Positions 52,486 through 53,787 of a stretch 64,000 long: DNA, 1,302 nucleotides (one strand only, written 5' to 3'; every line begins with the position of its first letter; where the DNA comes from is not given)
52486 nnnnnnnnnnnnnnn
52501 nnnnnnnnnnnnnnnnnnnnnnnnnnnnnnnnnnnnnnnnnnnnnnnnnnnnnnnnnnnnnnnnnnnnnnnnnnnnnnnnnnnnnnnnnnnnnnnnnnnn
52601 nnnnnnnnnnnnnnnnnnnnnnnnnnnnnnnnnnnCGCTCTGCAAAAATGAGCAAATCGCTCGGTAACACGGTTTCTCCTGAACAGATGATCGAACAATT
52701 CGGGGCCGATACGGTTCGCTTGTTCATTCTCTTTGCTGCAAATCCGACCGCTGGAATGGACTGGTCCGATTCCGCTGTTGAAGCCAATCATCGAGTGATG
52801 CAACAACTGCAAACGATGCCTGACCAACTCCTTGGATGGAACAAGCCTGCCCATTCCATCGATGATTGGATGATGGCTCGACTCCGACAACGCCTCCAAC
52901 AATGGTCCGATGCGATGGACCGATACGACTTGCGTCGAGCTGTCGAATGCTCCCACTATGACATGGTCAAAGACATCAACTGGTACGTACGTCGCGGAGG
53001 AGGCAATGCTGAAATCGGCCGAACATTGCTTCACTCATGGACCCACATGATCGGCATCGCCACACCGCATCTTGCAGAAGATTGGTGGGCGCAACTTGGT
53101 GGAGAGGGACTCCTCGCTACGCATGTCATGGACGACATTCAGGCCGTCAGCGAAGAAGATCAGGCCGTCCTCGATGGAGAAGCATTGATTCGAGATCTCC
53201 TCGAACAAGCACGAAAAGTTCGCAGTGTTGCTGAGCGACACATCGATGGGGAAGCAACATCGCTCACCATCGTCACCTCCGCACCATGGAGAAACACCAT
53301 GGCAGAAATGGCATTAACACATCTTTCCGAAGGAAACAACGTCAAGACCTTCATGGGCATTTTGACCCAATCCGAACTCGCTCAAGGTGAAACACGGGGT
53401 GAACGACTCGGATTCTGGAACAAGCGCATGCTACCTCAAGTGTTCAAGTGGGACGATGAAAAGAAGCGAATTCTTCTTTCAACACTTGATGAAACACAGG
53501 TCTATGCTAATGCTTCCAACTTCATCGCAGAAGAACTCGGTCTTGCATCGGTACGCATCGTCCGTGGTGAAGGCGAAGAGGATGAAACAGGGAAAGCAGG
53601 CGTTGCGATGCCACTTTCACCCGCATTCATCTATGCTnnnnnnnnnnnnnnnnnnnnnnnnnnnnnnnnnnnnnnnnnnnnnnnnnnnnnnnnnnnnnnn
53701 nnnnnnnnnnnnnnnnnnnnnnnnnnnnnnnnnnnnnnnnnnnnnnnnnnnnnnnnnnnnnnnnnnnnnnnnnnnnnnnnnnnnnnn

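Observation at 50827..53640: LeuRS appears chimeric: bacterial-type catalytic and editing core joined to an archaeal-type C-terminal third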

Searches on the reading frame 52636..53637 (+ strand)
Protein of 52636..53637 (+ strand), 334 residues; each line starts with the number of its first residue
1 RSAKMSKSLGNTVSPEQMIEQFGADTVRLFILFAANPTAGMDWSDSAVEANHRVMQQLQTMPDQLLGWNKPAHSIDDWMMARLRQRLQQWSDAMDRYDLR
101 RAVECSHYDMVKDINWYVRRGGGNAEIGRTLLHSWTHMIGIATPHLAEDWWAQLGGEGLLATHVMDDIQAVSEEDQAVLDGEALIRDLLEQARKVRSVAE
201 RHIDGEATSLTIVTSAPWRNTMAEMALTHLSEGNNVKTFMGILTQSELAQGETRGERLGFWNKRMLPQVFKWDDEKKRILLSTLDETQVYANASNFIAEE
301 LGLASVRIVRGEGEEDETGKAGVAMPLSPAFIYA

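Call 8: search_solved_structures(query=window:52636-53637:+, max_evalue=1, show_alignments=3)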
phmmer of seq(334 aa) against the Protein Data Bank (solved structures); distinct sequences matched with E-value up to 1: 56.
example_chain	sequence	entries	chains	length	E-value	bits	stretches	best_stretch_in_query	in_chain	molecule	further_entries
1wz2_A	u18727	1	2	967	1.4e-27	99.9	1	3-331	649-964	Leucyl-tRNA synthetase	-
1wkb_A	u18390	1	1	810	1.8e-19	73.3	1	3-155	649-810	Leucyl-tRNA synthetase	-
7nu1_A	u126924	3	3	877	5.9e-16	61.7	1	3-176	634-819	Leucine--tRNA ligase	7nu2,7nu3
7nty_A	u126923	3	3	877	6.1e-16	61.6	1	3-176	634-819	Leucine--tRNA ligase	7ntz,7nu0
7nua_A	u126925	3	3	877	6.1e-16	61.6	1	3-176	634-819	Leucine--tRNA ligase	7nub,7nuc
6q89_A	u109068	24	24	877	6.1e-16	61.6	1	3-176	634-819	Leucine--tRNA ligase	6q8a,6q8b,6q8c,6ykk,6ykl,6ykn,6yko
5omw_A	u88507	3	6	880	3.2e-11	46.1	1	3-161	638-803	Leucine--tRNA ligase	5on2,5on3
9twr_A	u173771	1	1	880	3.3e-11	46.1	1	3-161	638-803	Leucine--tRNA ligase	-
9twt_A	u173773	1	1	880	3.3e-11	46.1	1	3-161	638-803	Leucine--tRNA ligase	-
9tjv_A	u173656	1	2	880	3.3e-11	46.1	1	3-161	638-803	Leucine--tRNA ligase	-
3zgz_A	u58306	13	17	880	3.3e-11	46.1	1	3-161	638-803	LEUCINE--TRNA LIGASE | LEUCYL-TRNA SYNTHETASE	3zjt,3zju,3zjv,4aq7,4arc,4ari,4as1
9tjw_A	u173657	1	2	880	3.3e-11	46.1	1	3-161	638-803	Leucine--tRNA ligase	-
9twu_A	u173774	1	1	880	3.3e-11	46.1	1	3-161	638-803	Leucine--tRNA ligase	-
9tws_A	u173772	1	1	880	3.3e-11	46.1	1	3-161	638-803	Leucine--tRNA ligase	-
9twv_A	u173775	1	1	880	5.8e-11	45.3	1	3-161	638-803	Leucine--tRNA ligase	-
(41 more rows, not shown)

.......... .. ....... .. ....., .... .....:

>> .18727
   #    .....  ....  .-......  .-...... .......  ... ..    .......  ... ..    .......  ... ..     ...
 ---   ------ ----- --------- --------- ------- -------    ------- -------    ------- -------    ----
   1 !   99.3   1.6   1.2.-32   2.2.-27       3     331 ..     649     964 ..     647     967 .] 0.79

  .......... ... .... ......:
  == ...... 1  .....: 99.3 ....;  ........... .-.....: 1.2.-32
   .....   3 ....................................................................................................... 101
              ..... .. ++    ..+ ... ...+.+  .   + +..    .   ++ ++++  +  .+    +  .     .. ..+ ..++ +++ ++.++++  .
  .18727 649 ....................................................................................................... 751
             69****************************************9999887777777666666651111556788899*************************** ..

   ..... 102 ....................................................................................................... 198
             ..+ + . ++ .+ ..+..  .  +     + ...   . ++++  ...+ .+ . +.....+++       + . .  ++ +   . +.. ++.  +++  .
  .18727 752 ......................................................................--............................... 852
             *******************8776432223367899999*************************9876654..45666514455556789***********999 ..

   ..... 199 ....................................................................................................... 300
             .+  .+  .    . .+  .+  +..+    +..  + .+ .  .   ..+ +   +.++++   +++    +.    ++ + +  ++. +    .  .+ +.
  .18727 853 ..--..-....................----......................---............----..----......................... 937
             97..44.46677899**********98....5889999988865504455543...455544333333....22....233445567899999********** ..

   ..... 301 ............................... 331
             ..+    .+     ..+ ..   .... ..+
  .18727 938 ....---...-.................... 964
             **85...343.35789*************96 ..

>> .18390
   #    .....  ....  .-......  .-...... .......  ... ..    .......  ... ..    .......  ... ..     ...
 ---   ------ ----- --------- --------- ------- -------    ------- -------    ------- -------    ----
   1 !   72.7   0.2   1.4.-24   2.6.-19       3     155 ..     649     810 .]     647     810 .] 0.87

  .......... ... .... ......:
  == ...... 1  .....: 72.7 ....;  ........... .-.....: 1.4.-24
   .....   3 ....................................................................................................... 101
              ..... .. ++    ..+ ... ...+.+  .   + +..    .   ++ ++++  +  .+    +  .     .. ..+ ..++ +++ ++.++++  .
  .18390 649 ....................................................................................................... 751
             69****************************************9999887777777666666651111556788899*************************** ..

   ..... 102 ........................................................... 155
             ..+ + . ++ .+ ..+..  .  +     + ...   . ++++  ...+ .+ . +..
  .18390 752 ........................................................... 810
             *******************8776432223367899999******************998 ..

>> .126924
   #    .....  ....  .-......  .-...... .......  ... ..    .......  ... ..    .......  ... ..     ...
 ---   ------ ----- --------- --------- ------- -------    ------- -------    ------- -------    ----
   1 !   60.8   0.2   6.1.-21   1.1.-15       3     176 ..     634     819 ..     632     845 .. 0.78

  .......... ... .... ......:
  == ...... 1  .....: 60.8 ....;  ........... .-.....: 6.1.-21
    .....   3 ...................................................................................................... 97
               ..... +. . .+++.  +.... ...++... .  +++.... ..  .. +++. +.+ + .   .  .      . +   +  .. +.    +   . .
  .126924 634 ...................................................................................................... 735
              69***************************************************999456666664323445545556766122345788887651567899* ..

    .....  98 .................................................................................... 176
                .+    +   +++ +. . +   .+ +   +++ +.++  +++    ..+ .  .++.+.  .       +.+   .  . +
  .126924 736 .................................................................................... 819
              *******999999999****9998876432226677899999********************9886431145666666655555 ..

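Call 27: search_protein_representatives(protein=window:52639-53637:+)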
Query: 333 residues. Proteins with E-value up to 0.001 (for the whole library): 2511; up to 1e-10: 304; up to 1e-30: 21. The best 150 are listed.
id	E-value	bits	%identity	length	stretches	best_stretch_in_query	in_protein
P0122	3.9e-117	407.4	56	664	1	1-333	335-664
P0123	1.2e-83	297.3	53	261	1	75-332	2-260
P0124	8.7e-82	291.2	52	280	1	4-269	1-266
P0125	1.9e-75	270.4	48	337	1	4-290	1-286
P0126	1.1e-66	241.6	54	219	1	14-217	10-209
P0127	1.4e-66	241.3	48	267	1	72-330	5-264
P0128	5.4e-65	236.0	40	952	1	1-331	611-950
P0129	1.5e-64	234.6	46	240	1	93-332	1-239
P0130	1.8e-61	224.4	35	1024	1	3-332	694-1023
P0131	3.3e-61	223.6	39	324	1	17-331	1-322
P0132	5.7e-52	193.2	64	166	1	4-136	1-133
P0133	5.1e-50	186.8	37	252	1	83-332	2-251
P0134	1.3e-48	182.2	46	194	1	137-332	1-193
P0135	3.1e-46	174.4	36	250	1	31-278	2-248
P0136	1.2e-44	169.1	68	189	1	4-117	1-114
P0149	1.7e-27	112.8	30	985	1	2-330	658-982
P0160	8.7e-24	100.6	27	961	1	2-330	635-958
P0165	3.1e-22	95.5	25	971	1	2-329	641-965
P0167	4.5e-22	95.0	29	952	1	2-330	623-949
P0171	2.4e-21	92.6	31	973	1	2-330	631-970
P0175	3.0e-20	89.0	32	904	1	2-331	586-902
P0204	4.5e-17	78.6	40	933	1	1-167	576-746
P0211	8.5e-17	77.6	27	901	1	2-331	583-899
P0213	1.1e-16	77.3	30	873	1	4-155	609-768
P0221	3.1e-16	75.8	36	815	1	2-153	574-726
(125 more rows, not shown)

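Call 29: search_protein_families(library=ncbifam, proteins=[P0128, P0130, P0149, P0160, P0171, P0175, P0211, P0204, P0221, P0213], max_evalue=1e-40)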
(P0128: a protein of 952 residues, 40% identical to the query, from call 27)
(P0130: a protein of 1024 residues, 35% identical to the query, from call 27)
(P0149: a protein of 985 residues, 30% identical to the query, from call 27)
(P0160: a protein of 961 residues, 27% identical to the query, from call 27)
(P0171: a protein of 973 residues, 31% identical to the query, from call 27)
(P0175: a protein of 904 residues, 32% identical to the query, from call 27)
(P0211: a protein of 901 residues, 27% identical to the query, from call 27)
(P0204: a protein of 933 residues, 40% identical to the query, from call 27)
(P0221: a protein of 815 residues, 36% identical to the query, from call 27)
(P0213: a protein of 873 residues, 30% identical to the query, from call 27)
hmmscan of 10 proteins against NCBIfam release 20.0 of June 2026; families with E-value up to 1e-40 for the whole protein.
P0128 (952 aa): 7 families
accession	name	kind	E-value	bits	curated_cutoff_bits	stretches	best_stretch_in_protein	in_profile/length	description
TIGR00396.1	leuS_bact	equivalog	9e-260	864.3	548.4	1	3-773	1-768/843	leucine--tRNA ligase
NF008957.0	PRK12300.1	subfamily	1.6e-98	330.8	677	0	611-950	624-944/946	leucine--tRNA ligase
TIGR00395.1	leuS_arch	equivalog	1.1e-81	275.2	648.5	0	611-951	618-937/938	leucine--tRNA ligase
NF009687.0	PRK13208.1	equivalog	3e-78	263.8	738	1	2-171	9-191/801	valine--tRNA ligase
TIGR00422.1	valS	equivalog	4.3e-77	259.9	612.1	0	2-172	4-190/863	valine--tRNA ligase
TIGR00392.1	ileS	equivalog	2.1e-64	218.1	621.4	0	1-171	4-193/861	isoleucine--tRNA ligase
NF004349.1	PRK05729.1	equivalog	7.6e-63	213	704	0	2-172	3-188/860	valine--tRNA ligase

P0130 (1024 aa): 4 families
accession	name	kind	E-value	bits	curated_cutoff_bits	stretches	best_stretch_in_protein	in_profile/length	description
NF008957.0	PRK12300.1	subfamily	2.3e-223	744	677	1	16-1022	10-944/946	leucine--tRNA ligase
TIGR00395.1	leuS_arch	equivalog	7.5e-202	672.9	648.5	1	18-1023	6-937/938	leucine--tRNA ligase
NF004349.1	PRK05729.1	equivalog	2.3e-43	148.5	704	0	692-890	514-729/860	valine--tRNA ligase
TIGR00422.1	valS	equivalog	3.4e-43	147.8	612.1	0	43-98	31-86/863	valine--tRNA ligase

P0149 (985 aa): 3 families
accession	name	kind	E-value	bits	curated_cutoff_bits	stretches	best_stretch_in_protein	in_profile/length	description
NF008957.0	PRK12300.1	subfamily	5.8e-225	749.3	677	1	5-984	5-945/946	leucine--tRNA ligase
TIGR00395.1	leuS_arch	equivalog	9e-189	629.6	648.5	1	8-984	2-937/938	leucine--tRNA ligase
TIGR00422.1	valS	equivalog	2.4e-43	148.3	612.1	0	58-274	31-234/863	valine--tRNA ligase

P0160 (961 aa): 6 families
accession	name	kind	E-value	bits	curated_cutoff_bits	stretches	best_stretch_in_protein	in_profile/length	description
NF008957.0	PRK12300.1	subfamily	9.6e-297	986.9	677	1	5-961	4-946/946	leucine--tRNA ligase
TIGR00395.1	leuS_arch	equivalog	1.7e-266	886.9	648.5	1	10-961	3-938/938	leucine--tRNA ligase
TIGR00422.1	valS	equivalog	4.6e-64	216.8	612.1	0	1-247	1-238/863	valine--tRNA ligase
NF004349.1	PRK05729.1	equivalog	4.5e-59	200.5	704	0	282-842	233-740/860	valine--tRNA ligase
NF009687.0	PRK13208.1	equivalog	4e-53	180.7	738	0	2-253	7-243/801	valine--tRNA ligase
TIGR00396.1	leuS_bact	equivalog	1.2e-45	156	548.4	0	5-83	1-79/843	leucine--tRNA ligase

P0171 (973 aa): 9 families
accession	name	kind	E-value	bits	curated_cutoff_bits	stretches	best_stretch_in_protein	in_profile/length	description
NF008957.0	PRK12300.1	subfamily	0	1308.3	677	1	5-973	6-946/946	leucine--tRNA ligase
TIGR00395.1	leuS_arch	equivalog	0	1135.7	648.5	1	7-973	2-938/938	leucine--tRNA ligase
TIGR00422.1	valS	equivalog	1.8e-96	324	612.1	2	394-856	299-758/863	valine--tRNA ligase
NF009687.0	PRK13208.1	equivalog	5.7e-85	286.1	738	0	394-841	298-747/801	valine--tRNA ligase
NF004349.1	PRK05729.1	equivalog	8.2e-84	282.4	704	1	278-853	232-739/860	valine--tRNA ligase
TIGR00392.1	ileS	equivalog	3e-70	237.4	621.4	0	449-840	419-834/861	isoleucine--tRNA ligase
TIGR00396.1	leuS_bact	equivalog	1.7e-64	218.3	548.4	0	6-83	4-81/843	leucine--tRNA ligase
NF011492.0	PRK14900.1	equivalog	5.9e-50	170.1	1783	0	7-245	17-249/1044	valine--tRNA ligase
NF000540.1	alt_ValS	exception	1.4e-43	149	900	0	580-834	522-779/827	valine--tRNA ligase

P0175 (904 aa): 9 families
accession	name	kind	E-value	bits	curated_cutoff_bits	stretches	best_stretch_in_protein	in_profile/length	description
TIGR00396.1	leuS_bact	equivalog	9e-302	1003.3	548.4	1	7-760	3-782/843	leucine--tRNA ligase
NF008957.0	PRK12300.1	subfamily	1.7e-122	410.2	677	1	527-903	571-945/946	leucine--tRNA ligase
TIGR00422.1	valS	equivalog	2e-102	343.7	612.1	1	426-793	397-756/863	valine--tRNA ligase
NF009687.0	PRK13208.1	equivalog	3.8e-94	316.4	738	0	3-171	8-189/801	valine--tRNA ligase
TIGR00395.1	leuS_arch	equivalog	6.5e-94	315.6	648.5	1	529-903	567-937/938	leucine--tRNA ligase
NF004349.1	PRK05729.1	equivalog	2.1e-83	281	704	0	426-795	390-742/860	valine--tRNA ligase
TIGR00392.1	ileS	equivalog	8.2e-77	259.2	621.4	0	427-777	460-832/861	isoleucine--tRNA ligase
NF000540.1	alt_ValS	exception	4.5e-54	183.7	900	0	428-779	430-785/827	valine--tRNA ligase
NF011492.0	PRK14900.1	equivalog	8.8e-53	179.5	1783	0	427-779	407-754/1044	valine--tRNA ligase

P0211 (901 aa): 10 families
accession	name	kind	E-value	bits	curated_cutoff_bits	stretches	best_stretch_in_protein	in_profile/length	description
TIGR00396.1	leuS_bact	equivalog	1.4e-303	1009.2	548.4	1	3-780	2-801/843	leucine--tRNA ligase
NF008957.0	PRK12300.1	subfamily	2e-113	380.2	677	1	524-900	571-945/946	leucine--tRNA ligase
TIGR00422.1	valS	equivalog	4.8e-103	345.8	612.1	1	423-888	397-851/863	valine--tRNA ligase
TIGR00395.1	leuS_arch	equivalog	3.2e-94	316.7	648.5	1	527-900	568-937/938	leucine--tRNA ligase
NF009687.0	PRK13208.1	equivalog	3.3e-90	303.4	738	0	3-170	11-191/801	valine--tRNA ligase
NF004349.1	PRK05729.1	equivalog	1.9e-83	281.2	704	0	423-880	390-841/860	valine--tRNA ligase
TIGR00392.1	ileS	equivalog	4.1e-79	266.8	621.4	0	399-779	438-836/861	isoleucine--tRNA ligase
NF011492.0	PRK14900.1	equivalog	1.1e-49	169.2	1783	0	423-803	406-783/1044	valine--tRNA ligase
NF000540.1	alt_ValS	exception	1.3e-47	162.3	900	0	5-86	7-89/827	valine--tRNA ligase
TIGR00398.1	metG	equivalog_domain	3.8e-42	144.7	336.35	0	39-177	8-143/530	methionine--tRNA ligase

P0204 (933 aa): 7 families
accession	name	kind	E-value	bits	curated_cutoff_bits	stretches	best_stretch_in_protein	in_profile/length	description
TIGR00396.1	leuS_bact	equivalog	2.6e-227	756.9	548.4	2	281-741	303-768/843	leucine--tRNA ligase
TIGR00422.1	valS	equivalog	2.4e-71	240.9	612.1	0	2-171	2-188/863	valine--tRNA ligase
NF009687.0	PRK13208.1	equivalog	1.1e-70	238.9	738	0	2-169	7-188/801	valine--tRNA ligase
NF008957.0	PRK12300.1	subfamily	4.5e-66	223.5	677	0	577-904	625-946/946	leucine--tRNA ligase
NF004349.1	PRK05729.1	equivalog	1e-57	196.1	704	0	389-789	391-741/860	valine--tRNA ligase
TIGR00392.1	ileS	equivalog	2.7e-52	178.1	621.4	0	40-170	44-191/861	isoleucine--tRNA ligase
TIGR00395.1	leuS_arch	equivalog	8.5e-51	173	648.5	0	572-904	614-938/938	leucine--tRNA ligase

P0221 (815 aa): 7 families
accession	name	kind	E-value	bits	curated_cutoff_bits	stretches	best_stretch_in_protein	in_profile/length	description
TIGR00396.1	leuS_bact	equivalog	3e-256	852.7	548.4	2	9-571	5-569/843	leucine--tRNA ligase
NF009687.0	PRK13208.1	equivalog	1.3e-70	238.6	738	0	9-175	14-189/801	valine--tRNA ligase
TIGR00422.1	valS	equivalog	2.7e-68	230.8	612.1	0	9-175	9-187/863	valine--tRNA ligase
NF004349.1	PRK05729.1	equivalog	7.6e-58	196.4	704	0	414-761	390-721/860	valine--tRNA ligase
NF008957.0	PRK12300.1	subfamily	2.7e-55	187.8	677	0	514-748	570-800/946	leucine--tRNA ligase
TIGR00392.1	ileS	equivalog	4.8e-55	187.1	621.4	0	398-625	444-660/861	isoleucine--tRNA ligase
TIGR00395.1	leuS_arch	equivalog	5e-45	153.9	648.5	0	515-743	565-792/938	leucine--tRNA ligase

P0213 (873 aa): 7 families
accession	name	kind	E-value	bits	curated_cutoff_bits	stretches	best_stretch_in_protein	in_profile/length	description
NF008957.0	PRK12300.1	subfamily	6.5e-304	1010.6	677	1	3-819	4-836/946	leucine--tRNA ligase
TIGR00395.1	leuS_arch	equivalog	1.5e-270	900.2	648.5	1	7-819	2-833/938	leucine--tRNA ligase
TIGR00422.1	valS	equivalog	6.9e-67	226.1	612.1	0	2-239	4-228/863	valine--tRNA ligase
TIGR00396.1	leuS_bact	equivalog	2.7e-62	211.1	548.4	0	3-82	1-81/843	leucine--tRNA ligase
NF009687.0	PRK13208.1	equivalog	1.7e-57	195.2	738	0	2-233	9-221/801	valine--tRNA ligase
NF004349.1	PRK05729.1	equivalog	5.5e-56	190.3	704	0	283-770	233-687/860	valine--tRNA ligase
TIGR00392.1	ileS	equivalog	6.3e-46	157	621.4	0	1-508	4-486/861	isoleucine--tRNA ligase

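Call 30: list_cluster_members(proteins=[P0128, P0130, P0149, P0160, P0171, P0175, P0211, P0204, P0167, P0165])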
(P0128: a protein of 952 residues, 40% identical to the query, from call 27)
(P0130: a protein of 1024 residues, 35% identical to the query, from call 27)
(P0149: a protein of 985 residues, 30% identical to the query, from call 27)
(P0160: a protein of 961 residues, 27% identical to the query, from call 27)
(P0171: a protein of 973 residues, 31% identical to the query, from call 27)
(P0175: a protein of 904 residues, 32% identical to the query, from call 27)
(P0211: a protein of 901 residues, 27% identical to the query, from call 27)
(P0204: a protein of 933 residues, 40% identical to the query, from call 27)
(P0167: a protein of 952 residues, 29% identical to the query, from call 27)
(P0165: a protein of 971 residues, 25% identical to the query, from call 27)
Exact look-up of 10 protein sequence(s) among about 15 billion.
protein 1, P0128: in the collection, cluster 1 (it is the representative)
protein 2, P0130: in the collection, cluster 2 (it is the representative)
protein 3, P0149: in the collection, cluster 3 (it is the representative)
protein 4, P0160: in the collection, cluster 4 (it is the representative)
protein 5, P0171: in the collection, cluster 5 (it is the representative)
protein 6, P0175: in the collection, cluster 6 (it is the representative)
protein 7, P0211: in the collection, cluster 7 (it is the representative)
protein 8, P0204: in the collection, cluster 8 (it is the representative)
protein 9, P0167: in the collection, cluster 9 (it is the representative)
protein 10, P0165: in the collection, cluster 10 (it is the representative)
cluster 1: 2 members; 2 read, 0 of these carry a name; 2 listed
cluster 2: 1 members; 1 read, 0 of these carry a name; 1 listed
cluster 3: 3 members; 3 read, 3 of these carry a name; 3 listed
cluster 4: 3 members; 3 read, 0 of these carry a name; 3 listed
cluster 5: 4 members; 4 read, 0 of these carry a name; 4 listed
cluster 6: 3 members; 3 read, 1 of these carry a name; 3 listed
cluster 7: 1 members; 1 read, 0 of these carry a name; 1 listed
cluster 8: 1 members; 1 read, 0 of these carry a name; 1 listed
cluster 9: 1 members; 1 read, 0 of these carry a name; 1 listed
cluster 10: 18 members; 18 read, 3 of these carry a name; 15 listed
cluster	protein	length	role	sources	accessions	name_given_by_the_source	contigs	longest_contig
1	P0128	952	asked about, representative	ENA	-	-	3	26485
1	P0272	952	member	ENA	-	-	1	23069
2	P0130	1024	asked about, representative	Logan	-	-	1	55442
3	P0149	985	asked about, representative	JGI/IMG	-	leucyl-tRNA synthetase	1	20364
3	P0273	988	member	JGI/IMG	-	leucyl-tRNA synthetase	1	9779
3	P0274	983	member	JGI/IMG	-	leucyl-tRNA synthetase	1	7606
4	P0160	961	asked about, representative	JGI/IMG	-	-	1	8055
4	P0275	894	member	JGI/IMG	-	-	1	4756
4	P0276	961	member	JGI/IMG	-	-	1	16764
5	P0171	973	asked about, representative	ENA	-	-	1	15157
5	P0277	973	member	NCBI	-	-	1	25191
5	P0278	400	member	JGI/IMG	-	-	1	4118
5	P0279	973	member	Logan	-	-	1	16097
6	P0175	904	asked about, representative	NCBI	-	-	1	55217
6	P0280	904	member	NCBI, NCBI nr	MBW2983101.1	leucine--tRNA ligase [Candidatus Woesearchaeota archaeon]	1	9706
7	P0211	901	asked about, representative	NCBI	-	-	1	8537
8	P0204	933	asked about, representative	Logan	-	-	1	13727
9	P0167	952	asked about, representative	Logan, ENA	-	-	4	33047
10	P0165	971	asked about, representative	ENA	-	-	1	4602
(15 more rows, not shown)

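Call 34: find_encoding_contigs(protein=P0130, flank=10000, max_places=2)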
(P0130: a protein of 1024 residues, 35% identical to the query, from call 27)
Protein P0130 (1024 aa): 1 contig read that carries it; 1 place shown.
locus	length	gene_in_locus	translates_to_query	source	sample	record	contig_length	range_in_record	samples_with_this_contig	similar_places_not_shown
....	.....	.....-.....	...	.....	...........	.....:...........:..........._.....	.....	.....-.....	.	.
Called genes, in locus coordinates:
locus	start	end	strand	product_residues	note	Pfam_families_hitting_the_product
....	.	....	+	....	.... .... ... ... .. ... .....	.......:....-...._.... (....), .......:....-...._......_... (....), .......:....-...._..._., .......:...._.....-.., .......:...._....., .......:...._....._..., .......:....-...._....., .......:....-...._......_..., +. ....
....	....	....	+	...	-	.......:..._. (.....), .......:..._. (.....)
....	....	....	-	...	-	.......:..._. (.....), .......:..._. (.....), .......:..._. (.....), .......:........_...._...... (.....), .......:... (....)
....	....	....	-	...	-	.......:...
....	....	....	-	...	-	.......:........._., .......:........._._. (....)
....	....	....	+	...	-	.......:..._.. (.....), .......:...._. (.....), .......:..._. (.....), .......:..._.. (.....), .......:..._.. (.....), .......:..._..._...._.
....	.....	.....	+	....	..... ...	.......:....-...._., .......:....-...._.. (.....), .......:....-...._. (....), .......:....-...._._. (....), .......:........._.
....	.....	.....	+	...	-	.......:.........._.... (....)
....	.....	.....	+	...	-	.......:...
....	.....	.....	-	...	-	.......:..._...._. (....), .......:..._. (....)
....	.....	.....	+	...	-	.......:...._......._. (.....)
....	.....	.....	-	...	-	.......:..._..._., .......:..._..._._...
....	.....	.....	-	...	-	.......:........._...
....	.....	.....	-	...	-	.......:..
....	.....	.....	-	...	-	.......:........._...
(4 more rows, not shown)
